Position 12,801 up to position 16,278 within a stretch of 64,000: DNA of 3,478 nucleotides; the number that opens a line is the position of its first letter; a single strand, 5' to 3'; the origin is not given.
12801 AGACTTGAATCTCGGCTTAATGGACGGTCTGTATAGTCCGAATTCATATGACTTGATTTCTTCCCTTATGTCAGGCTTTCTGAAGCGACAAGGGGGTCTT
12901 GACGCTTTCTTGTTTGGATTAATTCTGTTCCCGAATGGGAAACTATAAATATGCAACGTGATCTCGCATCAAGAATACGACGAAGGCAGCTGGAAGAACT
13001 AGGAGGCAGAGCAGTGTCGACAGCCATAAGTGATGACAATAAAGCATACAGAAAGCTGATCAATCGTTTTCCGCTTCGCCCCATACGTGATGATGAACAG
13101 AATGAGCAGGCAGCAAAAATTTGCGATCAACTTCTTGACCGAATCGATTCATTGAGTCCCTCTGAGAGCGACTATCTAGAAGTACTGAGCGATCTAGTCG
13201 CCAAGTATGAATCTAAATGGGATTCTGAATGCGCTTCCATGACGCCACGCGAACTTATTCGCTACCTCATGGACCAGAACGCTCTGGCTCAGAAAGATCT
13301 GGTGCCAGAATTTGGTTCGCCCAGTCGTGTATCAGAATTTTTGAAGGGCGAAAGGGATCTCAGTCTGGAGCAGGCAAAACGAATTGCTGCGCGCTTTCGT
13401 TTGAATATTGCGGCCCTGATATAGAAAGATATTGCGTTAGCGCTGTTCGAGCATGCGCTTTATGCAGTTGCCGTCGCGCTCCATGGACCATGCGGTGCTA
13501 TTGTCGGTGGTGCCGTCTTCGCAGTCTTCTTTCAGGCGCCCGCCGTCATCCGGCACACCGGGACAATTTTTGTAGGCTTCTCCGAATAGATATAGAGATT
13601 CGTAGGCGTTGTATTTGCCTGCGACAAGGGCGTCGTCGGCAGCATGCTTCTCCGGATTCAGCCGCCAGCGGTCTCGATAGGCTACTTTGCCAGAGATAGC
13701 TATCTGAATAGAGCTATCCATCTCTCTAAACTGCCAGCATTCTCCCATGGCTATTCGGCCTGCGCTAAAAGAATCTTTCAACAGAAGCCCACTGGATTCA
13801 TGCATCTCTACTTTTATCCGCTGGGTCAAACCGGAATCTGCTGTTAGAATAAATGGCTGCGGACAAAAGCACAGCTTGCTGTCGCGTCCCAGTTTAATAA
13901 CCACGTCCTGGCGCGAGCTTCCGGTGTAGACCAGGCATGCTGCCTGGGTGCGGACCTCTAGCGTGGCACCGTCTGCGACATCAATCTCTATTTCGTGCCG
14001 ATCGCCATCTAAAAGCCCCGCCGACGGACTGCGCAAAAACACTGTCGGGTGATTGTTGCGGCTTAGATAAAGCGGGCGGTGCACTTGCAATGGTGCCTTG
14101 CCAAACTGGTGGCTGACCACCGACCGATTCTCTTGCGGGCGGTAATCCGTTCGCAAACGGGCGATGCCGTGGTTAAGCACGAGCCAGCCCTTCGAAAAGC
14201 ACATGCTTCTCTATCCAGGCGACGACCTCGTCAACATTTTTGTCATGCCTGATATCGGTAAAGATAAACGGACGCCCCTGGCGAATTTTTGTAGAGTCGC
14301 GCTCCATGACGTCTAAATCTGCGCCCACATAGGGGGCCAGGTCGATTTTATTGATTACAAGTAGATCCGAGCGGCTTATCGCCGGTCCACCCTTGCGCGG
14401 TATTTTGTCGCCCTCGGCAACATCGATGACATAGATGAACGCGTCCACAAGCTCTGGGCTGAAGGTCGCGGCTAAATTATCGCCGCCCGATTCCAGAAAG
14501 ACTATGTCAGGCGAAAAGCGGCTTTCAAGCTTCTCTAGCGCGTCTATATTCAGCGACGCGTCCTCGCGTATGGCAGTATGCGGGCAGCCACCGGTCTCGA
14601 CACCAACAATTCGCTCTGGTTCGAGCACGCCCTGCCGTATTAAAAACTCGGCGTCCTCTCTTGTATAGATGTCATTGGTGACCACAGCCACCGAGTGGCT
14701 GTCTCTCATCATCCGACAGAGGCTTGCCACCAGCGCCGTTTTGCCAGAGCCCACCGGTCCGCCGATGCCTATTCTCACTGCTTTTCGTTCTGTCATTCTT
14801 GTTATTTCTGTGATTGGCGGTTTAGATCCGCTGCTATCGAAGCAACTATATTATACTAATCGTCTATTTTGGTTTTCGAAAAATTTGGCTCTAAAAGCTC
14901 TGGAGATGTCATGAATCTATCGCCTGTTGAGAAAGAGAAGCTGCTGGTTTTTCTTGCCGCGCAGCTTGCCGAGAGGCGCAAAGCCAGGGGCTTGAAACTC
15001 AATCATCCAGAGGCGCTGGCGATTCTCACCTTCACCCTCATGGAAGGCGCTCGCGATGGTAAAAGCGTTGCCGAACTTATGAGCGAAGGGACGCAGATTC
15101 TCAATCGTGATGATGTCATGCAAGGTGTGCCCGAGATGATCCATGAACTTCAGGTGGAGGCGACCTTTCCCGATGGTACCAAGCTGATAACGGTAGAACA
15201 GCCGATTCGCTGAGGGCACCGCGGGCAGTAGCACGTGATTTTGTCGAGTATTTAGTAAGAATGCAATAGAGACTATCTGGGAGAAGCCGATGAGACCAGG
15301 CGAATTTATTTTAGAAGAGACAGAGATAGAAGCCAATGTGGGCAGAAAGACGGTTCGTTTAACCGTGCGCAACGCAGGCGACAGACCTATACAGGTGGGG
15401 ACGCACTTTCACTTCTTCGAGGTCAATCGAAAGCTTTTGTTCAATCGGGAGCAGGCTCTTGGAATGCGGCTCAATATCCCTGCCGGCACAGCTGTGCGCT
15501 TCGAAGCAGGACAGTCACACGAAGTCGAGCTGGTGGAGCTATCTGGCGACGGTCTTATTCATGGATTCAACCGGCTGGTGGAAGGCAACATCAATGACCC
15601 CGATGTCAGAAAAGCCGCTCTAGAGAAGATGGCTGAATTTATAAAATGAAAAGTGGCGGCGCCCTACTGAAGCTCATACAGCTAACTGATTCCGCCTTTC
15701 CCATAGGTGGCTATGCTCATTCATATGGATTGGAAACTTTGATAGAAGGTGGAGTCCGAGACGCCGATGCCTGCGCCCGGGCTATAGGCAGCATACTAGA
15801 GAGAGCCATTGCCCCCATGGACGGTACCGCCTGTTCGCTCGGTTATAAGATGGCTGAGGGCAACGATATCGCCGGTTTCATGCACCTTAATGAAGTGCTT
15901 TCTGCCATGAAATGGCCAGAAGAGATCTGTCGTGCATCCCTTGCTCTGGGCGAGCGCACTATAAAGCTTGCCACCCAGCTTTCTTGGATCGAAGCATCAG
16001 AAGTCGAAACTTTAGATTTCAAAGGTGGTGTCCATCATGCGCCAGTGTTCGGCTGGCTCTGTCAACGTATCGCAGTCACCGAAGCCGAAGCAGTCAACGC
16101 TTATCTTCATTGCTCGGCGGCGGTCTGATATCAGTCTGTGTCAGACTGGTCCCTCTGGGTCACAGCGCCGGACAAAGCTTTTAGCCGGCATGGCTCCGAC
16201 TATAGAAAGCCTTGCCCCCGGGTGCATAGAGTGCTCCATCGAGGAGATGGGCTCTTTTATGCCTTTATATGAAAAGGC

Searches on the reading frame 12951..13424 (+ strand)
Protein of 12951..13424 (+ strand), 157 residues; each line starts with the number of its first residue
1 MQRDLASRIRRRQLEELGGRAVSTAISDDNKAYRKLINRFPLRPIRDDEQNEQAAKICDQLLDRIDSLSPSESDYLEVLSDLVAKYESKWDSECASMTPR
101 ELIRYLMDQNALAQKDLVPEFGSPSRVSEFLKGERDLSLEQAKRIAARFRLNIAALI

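Call 11: search_protein_families(library=pfam, proteins=[window:12951-13424:+], max_evalue=0.01)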
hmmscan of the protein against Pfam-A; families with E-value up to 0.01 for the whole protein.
window:12951-13424:+ (157 aa): 1 family
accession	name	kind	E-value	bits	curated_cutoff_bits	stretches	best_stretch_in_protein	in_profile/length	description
PF01381.28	HTH_3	-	0.00088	19.7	23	1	103-154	1-53/55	Helix-turn-helix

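Call 16: find_encoding_contigs(protein=window:12951-13424:+, flank=10000, max_places=10)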
Protein window:12951-13424:+ (157 aa): 1 contig read that carries it; 1 place shown.
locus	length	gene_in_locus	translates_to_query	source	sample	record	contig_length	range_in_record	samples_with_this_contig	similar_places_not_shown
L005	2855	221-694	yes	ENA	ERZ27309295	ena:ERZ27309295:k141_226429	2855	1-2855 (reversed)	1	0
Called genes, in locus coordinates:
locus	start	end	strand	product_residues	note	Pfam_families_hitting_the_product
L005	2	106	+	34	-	?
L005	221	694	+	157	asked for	-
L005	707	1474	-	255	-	PF01774:UreD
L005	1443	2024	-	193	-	PF02492:cobW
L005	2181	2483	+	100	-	PF00547:Urease_gamma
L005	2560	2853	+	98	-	?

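Call 44: find_homologous_proteins(query=window:13014-13424:+, max_evalue=1e-10)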
Query window:13014-13424:+ (136 aa): 123 proteins with E <= 1e-10 among 221 candidates; the best 120 are listed.
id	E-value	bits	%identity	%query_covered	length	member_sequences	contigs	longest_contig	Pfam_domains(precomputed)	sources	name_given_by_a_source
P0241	1.0e-78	279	99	100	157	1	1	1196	-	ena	-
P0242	1.1e-78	279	96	100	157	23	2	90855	-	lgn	-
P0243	1.5e-78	279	98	100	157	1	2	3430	-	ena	-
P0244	2.3e-65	236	83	100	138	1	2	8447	-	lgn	-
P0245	8.3e-64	231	81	100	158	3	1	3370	-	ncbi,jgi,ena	jgi:HTH-type transcriptional regulator/antitoxin HigA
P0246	9.8e-64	231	81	100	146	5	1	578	-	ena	-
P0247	1.6e-63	230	81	100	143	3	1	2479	-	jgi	jgi:antitoxin component HigA of HigAB toxin-antitoxin module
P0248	1.9e-63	230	79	100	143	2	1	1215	-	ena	-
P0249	1.6e-62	227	76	100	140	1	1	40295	-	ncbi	-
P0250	1.8e-62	227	79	100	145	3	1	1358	PF01381.29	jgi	-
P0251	3.8e-62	226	79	100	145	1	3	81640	-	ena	-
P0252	3.9e-62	226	75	100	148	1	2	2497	-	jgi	jgi:HTH-type transcriptional regulator/antitoxin HigA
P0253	4.0e-62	226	79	100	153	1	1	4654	PF01381.29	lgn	-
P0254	8.1e-62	225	79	100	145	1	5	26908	PF01381.29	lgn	-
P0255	1.0e-61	224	78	100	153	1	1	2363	-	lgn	-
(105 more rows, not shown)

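Call 45: find_encoding_contigs(protein=P0244, flank=8000, max_places=4)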
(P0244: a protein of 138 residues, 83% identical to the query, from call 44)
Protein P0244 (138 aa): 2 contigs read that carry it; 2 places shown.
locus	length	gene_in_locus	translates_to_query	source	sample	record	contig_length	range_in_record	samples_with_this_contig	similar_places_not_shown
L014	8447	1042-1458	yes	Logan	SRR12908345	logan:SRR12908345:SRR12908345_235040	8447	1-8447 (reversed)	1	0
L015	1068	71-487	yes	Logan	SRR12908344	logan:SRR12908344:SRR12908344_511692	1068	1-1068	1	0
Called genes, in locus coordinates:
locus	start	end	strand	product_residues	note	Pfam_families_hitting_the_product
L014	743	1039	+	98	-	PF09907:HigB_toxin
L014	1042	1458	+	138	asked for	-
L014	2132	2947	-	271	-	-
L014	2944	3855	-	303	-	PF18144:SMODS (weak)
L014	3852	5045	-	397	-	PF18145:SAVED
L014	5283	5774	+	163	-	PF13744:HTH_37 (faint)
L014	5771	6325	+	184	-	-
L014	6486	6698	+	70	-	-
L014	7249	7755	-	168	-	PF00665:rve (weak)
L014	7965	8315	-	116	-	-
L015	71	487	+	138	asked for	-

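Call 46: find_encoding_contigs(protein=P0242, flank=10000, max_places=6)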
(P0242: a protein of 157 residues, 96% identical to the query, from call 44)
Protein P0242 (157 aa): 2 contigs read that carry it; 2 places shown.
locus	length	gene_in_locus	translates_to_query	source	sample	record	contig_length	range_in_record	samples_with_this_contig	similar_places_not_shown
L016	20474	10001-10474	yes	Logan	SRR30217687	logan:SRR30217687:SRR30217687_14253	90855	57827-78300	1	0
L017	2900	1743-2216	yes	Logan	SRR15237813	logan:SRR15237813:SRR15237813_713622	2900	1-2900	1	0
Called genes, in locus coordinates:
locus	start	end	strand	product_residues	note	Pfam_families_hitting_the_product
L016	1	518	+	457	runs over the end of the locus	PF00202:Aminotran_3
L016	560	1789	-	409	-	-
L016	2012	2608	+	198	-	-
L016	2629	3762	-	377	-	-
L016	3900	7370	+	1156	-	PF13424:TPR_12 (faint), PF13428:TPR_14 (faint)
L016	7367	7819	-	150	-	PF12158:DUF3592 (weak)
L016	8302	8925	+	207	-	PF19570:DUF6088, PF13338:AbiEi_4 (faint)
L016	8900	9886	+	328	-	PF08843:AbiEii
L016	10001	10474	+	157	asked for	-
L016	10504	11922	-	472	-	PF10009:DUF2252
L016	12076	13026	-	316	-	PF01833:TIG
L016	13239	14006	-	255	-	PF01774:UreD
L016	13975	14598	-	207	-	PF02492:cobW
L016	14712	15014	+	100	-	PF00547:Urease_gamma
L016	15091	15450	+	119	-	PF00699:Urease_beta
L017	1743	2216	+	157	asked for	-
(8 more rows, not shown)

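Call 56: list_cluster_members(proteins=[P0242, P0001, P0121])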
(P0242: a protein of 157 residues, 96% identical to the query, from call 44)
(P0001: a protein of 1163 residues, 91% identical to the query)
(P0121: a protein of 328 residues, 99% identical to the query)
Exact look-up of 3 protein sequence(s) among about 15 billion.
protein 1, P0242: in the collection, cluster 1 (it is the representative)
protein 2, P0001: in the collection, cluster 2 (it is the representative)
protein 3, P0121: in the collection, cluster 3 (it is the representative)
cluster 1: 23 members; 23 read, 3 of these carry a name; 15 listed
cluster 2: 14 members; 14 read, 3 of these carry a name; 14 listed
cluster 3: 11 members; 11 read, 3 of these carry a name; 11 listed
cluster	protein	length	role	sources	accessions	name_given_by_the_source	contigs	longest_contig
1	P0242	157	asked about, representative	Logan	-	-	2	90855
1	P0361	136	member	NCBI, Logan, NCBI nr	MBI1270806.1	hypothetical protein GC174_10270 [bacterium] | hypothetical protein [bacterium]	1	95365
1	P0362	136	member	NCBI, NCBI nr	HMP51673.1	MAG TPA: hypothetical protein PKD05_08965 [Candidatus Melainabacteria bacterium] | hypothetical protein [Candidatus Melainabacteria bacterium]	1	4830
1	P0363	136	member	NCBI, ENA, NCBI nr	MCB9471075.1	MAG: hypothetical protein H6677_22570 [Candidatus Obscuribacterales bacterium] | hypothetical protein [Candidatus Obscuribacterales bacterium]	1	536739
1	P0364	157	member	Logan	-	-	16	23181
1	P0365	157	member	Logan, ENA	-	-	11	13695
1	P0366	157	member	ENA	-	-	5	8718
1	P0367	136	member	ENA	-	-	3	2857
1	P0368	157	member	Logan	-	-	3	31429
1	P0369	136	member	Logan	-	-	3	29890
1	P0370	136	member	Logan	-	-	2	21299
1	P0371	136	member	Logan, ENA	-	-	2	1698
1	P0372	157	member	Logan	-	-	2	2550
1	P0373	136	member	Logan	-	-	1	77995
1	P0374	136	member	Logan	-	-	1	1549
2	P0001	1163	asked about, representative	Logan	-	-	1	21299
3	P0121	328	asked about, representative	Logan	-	-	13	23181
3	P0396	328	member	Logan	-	-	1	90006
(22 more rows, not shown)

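Call 57: find_encoding_contigs(protein=P0396, flank=8000, max_places=3)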
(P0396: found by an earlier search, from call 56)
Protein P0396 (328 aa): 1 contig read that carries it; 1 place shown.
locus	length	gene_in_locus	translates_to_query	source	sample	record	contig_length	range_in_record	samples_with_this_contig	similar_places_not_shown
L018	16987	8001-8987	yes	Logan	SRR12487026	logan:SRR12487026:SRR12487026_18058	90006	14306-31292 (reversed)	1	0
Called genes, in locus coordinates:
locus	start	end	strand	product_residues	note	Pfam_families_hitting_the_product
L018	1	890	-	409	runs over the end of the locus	-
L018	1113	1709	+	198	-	-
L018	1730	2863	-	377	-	-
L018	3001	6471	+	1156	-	PF13424:TPR_12 (faint), PF13428:TPR_14 (faint)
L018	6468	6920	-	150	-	PF12158:DUF3592 (weak)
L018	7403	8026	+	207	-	PF19570:DUF6088, PF13338:AbiEi_4 (faint)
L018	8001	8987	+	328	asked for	PF08843:AbiEii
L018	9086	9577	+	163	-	-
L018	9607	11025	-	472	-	PF10009:DUF2252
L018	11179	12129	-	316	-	PF01833:TIG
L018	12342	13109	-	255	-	PF01774:UreD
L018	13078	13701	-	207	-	PF02492:cobW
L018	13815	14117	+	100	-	PF00547:Urease_gamma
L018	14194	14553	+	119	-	PF00699:Urease_beta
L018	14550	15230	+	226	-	PF01730:UreF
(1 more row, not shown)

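Call 58: find_encoding_contigs(protein=P0373, flank=8000, max_places=3)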
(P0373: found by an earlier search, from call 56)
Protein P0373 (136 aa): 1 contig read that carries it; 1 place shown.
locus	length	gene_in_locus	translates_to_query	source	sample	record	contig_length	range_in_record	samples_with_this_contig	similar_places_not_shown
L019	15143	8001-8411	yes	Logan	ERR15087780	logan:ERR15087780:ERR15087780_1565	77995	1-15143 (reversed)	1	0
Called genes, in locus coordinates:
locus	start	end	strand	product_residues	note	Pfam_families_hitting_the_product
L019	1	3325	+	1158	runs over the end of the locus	PF07719:TPR_2 (faint), PF13424:TPR_12 (faint), PF13428:TPR_14 (faint), PF14559:TPR_19 (faint)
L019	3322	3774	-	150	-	PF12158:DUF3592 (weak)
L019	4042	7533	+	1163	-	PF00176:SNF2-rel_dom, PF00271:Helicase_C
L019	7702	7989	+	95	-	PF09907:HigB_toxin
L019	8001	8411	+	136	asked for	-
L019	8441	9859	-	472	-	PF10009:DUF2252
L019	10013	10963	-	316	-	PF01833:TIG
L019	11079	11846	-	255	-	PF01774:UreD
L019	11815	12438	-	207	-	PF02492:cobW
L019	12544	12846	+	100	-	PF00547:Urease_gamma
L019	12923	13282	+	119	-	PF00699:Urease_beta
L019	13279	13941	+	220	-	PF01730:UreF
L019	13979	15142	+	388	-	?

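Call 61: search_protein_families(library=padloc, proteins=[window:13014-13424:+], max_evalue=0.001)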
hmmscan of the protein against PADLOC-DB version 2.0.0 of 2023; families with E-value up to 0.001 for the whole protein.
window:13014-13424:+ (136 aa): 1 family
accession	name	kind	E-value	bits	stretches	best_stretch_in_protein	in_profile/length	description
PDLC03982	PD-Lambda-2_B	-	2.5e-21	74.4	1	22-132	5-114/402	-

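Call 62: search_protein_families(library=ncbifam, proteins=[window:13014-13424:+], max_evalue=0.001)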
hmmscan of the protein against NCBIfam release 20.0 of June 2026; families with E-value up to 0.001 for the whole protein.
window:13014-13424:+ (136 aa): 0 families

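Call 85: find_encoding_contigs(protein=P0251, flank=8000, max_places=3)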
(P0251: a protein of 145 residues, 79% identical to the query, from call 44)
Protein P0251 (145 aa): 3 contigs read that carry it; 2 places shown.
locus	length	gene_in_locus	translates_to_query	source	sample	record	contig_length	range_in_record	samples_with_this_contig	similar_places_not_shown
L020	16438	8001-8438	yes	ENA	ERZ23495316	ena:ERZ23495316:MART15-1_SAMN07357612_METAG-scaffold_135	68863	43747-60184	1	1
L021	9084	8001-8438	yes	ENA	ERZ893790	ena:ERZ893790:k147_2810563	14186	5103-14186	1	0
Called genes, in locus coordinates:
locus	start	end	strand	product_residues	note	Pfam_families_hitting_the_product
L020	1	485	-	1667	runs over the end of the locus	-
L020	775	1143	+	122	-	-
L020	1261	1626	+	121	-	-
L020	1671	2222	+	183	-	-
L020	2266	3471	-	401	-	PF01841:Transglut_core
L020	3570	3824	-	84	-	-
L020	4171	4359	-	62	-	-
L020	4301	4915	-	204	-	PF14903:WG_beta_rep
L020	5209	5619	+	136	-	-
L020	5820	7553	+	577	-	PF14903:WG_beta_rep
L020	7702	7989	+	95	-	PF09907:HigB_toxin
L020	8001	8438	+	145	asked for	-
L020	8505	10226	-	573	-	PF03848:TehB (weak), PF13489:Methyltransf_23, PF05724:TPMT (faint), PF08241:Methyltransf_11, PF08242:Methyltransf_12, PF13649:Methyltransf_25, PF13847:Methyltransf_31 (weak)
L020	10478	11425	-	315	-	PF07244:POTRA, PF08479:POTRA_2 (weak)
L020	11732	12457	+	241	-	-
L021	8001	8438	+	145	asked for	-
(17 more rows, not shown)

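Call 86: find_encoding_contigs(protein=P0249, flank=8000, max_places=3)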
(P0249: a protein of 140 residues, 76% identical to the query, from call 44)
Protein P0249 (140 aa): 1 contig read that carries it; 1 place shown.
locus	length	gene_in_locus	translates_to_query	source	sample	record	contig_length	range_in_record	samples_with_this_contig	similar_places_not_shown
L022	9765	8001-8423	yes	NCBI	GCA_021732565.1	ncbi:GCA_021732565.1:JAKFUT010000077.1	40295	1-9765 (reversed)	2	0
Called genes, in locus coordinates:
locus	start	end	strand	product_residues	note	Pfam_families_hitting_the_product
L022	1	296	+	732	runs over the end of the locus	-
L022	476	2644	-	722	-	PF00378:ECH_1, PF16113:ECH_2, PF02737:3HCDH_N, PF00725:3HCDH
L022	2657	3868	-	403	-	PF00108:Thiolase_N, PF02803:Thiolase_C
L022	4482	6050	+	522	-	-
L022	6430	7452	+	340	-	-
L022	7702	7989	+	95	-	PF09907:HigB_toxin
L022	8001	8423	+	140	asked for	-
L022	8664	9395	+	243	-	PF14261:DUF4351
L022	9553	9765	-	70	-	?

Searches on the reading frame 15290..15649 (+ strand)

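Call 29: search_protein_families(library=pfam, proteins=[window:15290-15649:+], max_evalue=0.001)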
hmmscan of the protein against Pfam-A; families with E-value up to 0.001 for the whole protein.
window:15290-15649:+ (119 aa): 1 family
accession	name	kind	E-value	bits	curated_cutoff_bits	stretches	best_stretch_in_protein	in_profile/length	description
PF00699.25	Urease_beta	-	1.4e-41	140.9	25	1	3-99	1-97/98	Urease beta subunit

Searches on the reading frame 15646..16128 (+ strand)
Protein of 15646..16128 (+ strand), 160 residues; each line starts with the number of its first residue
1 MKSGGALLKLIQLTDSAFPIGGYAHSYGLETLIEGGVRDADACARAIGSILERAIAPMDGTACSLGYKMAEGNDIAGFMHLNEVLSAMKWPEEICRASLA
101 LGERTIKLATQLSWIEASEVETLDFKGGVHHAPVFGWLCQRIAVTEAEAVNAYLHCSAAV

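Call 29: search_protein_families(library=pfam, proteins=[window:15646-16128:+], max_evalue=0.001)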
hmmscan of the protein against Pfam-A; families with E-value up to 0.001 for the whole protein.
window:15646-16128:+ (160 aa): 1 family
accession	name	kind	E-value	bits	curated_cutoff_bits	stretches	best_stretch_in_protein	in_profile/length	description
PF01730.21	UreF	-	7.2e-19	69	23.3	1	37-158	1-125/151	UreF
